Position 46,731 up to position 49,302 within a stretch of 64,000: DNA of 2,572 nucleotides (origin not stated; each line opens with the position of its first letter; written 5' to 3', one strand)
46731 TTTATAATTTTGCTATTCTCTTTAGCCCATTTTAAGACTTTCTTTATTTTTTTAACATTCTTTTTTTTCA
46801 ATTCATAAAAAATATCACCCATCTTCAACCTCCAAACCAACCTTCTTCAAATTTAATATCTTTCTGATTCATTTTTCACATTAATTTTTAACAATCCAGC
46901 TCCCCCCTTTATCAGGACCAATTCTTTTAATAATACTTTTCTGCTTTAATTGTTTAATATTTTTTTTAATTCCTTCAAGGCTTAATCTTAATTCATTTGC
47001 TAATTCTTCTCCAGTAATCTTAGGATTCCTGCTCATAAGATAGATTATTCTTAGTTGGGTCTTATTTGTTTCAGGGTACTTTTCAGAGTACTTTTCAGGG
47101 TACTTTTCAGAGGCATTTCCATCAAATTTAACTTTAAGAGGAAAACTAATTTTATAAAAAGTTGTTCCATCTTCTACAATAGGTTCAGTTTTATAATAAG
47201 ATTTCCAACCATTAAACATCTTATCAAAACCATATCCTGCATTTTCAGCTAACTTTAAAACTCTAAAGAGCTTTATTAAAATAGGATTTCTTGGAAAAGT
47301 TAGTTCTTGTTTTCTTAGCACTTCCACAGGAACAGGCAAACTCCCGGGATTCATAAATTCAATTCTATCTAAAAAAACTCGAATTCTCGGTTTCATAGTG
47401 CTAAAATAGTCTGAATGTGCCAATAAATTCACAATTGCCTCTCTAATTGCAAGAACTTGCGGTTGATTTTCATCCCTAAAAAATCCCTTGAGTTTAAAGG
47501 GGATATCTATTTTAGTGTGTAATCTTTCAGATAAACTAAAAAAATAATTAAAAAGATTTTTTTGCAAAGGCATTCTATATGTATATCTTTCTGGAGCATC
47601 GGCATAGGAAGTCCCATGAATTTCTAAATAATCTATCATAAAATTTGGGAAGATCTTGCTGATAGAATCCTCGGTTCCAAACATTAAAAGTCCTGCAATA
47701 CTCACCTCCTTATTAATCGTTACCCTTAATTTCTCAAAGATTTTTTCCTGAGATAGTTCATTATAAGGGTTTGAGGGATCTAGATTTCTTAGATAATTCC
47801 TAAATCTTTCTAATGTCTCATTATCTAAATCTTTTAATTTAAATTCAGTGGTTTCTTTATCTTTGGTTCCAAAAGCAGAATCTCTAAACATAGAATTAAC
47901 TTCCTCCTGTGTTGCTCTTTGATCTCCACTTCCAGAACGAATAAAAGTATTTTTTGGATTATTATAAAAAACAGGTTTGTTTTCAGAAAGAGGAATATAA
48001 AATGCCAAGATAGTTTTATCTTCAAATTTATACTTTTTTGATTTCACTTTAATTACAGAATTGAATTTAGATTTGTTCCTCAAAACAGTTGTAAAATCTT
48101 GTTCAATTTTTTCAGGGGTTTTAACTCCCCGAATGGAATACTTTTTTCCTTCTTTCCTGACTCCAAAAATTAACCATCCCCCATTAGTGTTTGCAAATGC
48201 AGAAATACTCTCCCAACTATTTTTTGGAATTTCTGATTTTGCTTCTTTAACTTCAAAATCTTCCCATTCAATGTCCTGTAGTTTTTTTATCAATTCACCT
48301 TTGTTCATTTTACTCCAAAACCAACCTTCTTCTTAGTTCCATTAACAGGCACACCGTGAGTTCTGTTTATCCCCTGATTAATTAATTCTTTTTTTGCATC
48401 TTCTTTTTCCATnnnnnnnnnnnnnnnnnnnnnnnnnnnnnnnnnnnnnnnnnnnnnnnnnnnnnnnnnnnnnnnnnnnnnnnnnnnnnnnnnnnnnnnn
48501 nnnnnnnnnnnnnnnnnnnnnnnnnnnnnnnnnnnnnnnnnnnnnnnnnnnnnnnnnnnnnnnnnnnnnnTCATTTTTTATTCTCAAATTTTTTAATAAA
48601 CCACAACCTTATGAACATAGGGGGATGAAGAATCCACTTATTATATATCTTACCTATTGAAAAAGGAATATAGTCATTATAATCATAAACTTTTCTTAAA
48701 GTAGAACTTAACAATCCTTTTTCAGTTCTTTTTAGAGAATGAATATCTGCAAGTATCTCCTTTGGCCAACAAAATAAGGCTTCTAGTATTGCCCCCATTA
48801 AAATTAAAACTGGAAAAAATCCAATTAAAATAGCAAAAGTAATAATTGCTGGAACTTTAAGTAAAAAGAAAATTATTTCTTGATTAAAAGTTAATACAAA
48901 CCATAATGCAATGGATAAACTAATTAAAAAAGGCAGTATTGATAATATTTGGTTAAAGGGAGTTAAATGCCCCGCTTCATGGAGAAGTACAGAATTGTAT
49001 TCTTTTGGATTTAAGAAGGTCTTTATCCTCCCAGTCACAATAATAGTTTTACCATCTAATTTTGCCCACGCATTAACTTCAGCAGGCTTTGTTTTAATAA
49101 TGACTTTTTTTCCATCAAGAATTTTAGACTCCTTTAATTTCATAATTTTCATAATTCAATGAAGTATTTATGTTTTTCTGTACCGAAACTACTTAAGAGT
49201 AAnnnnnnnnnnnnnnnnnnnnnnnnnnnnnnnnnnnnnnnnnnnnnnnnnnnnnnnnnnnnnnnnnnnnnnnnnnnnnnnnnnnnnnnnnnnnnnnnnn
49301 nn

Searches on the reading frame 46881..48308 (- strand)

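Call 34: search_protein_families(library=pfam, proteins=[window:46881-48308:-], max_evalue=0.001)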
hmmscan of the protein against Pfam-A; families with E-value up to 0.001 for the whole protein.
window:46881-48308:- (475 aa): 5 families
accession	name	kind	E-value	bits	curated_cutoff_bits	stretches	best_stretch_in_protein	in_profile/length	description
PF04326.19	SLFN_AlbA_2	-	1.9e-19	70.8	25.3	1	14-132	1-117/118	Schlafen, AlbA_2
PF13749.12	HATPase_c_4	-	1.1e-14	54.6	26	1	306-386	3-86/89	Putative ATP-dependent DNA helicase recG C-terminal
PF13412.12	HTH_24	-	2.5e-06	27.4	21.9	1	415-461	2-48/48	Winged helix-turn-helix DNA-binding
PF08279.18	HTH_11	-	0.0001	22.5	25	1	419-457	3-42/55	HTH domain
PF13102.12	Phage_int_SAM_5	-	0.00039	21.2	22.3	0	153-200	38-81/98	Phage integrase SAM-like domain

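Call 52: search_protein_families(library=padloc, proteins=[window:46881-48308:-], max_evalue=0.001)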
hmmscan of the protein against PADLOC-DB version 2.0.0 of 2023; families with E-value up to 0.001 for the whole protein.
window:46881-48308:- (475 aa): 4 families
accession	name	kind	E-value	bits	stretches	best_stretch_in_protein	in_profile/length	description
PDLC02394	pAgo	-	2.2e-16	56.8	1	27-354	53-393/1121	-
PDLC02402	Aga_SIR2-PNTD1-PNTD2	-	4.2e-11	39.7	1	138-324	300-483/876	Class I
PDLC02418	Aga_SIR2-Kinase-PNTD1-PNTD2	-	3.9e-06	23.4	1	238-324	275-361/756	Class I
PDLC01434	CasR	-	0.00016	19.6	1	413-466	125-177/191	"CAS-I,CAS-II,CAS-III,CAS-IV,CAS-V,CAS-VI; associated_signaling"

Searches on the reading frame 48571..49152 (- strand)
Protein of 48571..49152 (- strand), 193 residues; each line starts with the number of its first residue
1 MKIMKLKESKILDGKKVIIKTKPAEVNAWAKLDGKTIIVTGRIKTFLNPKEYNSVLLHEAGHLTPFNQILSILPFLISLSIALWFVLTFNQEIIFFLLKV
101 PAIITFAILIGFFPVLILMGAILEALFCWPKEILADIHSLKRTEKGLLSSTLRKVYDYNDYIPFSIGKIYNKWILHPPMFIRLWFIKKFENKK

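Call 58: search_protein_families(library=pfam, proteins=[window:48571-49152:-], max_evalue=0.001)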
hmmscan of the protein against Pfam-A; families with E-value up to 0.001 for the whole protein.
window:48571-49152:- (193 aa): 1 family
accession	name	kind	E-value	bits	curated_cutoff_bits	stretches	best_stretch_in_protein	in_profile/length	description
PF01435.24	Peptidase_M48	-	1e-05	25.9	20.3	1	16-93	26-114/186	Peptidase family M48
